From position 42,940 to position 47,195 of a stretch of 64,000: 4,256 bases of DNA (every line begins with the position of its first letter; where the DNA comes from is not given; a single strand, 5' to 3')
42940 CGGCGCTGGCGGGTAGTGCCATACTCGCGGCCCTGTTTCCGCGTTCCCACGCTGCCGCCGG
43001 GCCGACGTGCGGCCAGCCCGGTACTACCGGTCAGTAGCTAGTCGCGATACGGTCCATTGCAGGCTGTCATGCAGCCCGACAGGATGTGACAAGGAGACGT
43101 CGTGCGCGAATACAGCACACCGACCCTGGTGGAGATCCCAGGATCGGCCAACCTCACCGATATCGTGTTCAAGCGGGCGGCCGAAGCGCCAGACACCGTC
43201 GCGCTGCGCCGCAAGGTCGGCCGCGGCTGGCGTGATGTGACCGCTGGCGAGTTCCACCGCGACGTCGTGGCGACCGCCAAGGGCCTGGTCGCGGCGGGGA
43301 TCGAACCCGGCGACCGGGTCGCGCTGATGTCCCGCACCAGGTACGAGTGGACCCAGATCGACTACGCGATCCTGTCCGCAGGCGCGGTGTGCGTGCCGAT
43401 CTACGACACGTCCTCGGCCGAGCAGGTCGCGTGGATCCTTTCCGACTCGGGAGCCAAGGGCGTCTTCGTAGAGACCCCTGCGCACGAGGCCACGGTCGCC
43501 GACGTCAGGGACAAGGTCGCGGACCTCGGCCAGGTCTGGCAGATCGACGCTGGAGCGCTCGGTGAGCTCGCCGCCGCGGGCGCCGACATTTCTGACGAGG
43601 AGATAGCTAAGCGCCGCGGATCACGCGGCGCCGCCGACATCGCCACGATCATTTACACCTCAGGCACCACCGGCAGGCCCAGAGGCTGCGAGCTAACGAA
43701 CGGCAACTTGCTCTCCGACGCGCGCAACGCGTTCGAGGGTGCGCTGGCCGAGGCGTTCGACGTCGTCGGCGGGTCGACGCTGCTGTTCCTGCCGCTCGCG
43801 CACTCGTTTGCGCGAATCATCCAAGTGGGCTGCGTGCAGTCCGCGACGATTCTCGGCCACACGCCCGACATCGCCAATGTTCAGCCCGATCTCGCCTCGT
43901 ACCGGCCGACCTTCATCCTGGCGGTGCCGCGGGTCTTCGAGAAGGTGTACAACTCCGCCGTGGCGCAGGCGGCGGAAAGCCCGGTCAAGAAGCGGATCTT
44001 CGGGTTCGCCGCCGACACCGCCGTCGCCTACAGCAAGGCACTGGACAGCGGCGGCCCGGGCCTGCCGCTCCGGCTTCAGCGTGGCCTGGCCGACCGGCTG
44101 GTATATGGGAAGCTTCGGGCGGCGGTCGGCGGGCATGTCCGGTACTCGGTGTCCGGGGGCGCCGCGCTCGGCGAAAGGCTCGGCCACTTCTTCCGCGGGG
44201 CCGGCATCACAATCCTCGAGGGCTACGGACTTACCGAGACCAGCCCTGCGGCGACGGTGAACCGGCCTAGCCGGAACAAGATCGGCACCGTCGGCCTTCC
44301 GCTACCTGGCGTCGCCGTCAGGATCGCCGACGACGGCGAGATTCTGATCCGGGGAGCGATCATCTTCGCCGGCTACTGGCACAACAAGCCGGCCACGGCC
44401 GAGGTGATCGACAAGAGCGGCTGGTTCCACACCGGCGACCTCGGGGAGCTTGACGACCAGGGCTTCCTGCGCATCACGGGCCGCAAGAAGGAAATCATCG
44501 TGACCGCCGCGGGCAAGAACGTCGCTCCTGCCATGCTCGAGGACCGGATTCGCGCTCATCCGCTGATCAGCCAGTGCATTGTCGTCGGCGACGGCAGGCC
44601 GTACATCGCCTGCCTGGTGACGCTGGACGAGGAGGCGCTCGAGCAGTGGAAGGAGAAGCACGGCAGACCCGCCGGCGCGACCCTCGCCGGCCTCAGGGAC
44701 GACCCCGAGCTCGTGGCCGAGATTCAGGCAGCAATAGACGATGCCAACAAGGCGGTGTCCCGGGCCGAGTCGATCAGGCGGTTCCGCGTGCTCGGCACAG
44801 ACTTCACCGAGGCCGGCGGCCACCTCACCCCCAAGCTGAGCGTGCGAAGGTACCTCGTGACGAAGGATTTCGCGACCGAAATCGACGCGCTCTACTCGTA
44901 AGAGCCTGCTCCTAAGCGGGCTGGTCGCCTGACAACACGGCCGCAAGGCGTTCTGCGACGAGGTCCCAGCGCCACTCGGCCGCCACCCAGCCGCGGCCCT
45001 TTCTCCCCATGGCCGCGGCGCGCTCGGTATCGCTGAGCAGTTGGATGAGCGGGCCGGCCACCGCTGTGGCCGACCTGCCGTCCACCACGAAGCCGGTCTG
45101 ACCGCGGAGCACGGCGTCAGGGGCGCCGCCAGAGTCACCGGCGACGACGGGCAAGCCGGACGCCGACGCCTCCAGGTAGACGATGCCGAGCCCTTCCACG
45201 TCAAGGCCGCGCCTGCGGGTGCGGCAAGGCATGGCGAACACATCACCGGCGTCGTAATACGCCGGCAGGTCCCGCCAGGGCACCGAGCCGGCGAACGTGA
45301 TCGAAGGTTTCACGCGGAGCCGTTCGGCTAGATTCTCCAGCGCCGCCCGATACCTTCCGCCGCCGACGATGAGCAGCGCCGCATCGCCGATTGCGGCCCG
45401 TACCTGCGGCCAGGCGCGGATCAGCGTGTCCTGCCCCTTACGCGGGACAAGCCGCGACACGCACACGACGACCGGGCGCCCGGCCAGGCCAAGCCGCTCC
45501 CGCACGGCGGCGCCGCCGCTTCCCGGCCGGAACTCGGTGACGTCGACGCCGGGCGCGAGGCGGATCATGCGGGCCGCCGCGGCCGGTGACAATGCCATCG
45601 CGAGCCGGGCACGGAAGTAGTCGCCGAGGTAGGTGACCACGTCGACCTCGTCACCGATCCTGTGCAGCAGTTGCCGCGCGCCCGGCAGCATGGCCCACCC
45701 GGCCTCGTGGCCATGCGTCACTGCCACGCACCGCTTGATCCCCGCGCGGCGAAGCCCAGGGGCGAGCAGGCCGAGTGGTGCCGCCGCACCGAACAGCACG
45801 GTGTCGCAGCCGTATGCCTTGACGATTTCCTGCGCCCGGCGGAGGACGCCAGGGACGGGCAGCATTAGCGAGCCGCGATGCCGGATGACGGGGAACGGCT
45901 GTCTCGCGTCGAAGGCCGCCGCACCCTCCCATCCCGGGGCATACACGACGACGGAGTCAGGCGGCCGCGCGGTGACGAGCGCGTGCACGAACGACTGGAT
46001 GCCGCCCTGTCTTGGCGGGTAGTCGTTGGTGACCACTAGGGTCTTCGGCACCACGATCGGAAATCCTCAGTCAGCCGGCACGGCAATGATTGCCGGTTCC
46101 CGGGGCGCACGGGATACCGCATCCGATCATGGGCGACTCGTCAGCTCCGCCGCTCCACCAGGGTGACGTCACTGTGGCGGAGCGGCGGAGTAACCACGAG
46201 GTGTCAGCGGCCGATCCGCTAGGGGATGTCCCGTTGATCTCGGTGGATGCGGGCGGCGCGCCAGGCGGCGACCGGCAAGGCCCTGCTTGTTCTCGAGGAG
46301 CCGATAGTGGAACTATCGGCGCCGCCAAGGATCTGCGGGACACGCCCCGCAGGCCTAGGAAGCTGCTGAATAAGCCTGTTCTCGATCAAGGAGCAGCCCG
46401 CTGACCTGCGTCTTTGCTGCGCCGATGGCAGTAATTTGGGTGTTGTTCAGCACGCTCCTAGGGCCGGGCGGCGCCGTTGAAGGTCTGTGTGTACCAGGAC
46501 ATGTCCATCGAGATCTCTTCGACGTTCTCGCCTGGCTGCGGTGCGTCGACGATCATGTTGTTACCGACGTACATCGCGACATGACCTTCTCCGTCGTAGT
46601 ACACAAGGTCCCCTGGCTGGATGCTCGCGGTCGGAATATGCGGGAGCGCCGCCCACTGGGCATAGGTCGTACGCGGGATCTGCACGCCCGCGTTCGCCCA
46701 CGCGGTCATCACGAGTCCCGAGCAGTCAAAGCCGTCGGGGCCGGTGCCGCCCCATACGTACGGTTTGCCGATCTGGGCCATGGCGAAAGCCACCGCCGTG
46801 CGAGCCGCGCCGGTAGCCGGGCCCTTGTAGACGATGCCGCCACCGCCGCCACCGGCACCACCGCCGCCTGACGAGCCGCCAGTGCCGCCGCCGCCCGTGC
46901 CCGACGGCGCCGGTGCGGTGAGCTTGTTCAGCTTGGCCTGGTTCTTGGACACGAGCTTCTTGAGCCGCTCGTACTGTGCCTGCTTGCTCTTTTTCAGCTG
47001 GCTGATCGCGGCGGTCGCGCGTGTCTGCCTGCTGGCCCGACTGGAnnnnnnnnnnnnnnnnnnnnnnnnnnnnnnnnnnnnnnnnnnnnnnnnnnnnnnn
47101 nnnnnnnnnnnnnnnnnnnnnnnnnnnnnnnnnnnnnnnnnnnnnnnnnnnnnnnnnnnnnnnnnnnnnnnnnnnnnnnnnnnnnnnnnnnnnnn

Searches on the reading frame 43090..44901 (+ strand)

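Call 75: search_protein_families(library=pfam, proteins=[window:43090-44901:+], max_evalue=0.00001)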
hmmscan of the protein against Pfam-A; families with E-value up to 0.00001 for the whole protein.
window:43090-44901:+ (603 aa): 2 families
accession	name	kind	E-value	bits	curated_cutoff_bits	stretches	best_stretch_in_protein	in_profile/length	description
PF00501.34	AMP-binding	-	2.7e-72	244.2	29.9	1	28-430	3-384/384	AMP-binding enzyme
PF23562.2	AMP-binding_C_3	-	2.5e-19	70.3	20.8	1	468-603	2-121/124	AMP-binding enzyme C-terminal domain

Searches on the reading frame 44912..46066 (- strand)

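Call 75: search_protein_families(library=pfam, proteins=[window:44912-46066:-], max_evalue=0.00001)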
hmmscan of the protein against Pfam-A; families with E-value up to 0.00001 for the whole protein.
window:44912-46066:- (384 aa): 3 families
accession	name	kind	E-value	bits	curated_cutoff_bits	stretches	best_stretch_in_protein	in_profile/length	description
PF00534.26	Glycos_transf_1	-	1.3e-38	132.7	26.4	1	195-359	13-171/172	Glycosyl transferases group 1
PF13692.12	Glyco_trans_1_4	-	9.2e-35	120.4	27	1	197-346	1-142/142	Glycosyl transferases group 1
PF13439.12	Glyco_transf_4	-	2.7e-06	27.9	28.5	1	21-176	2-168/170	Glycosyltransferase Family 4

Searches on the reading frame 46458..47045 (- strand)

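Call 76: search_protein_families(library=pfam, proteins=[window:46458-47045:-], max_evalue=0.00001)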
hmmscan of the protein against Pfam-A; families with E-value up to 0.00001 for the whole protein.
window:46458-47045:- (195 aa): 1 family
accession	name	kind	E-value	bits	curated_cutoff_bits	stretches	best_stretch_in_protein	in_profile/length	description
PF00877.26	NLPC_P60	-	7e-26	90.7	23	1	93-192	1-103/105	NlpC/P60 family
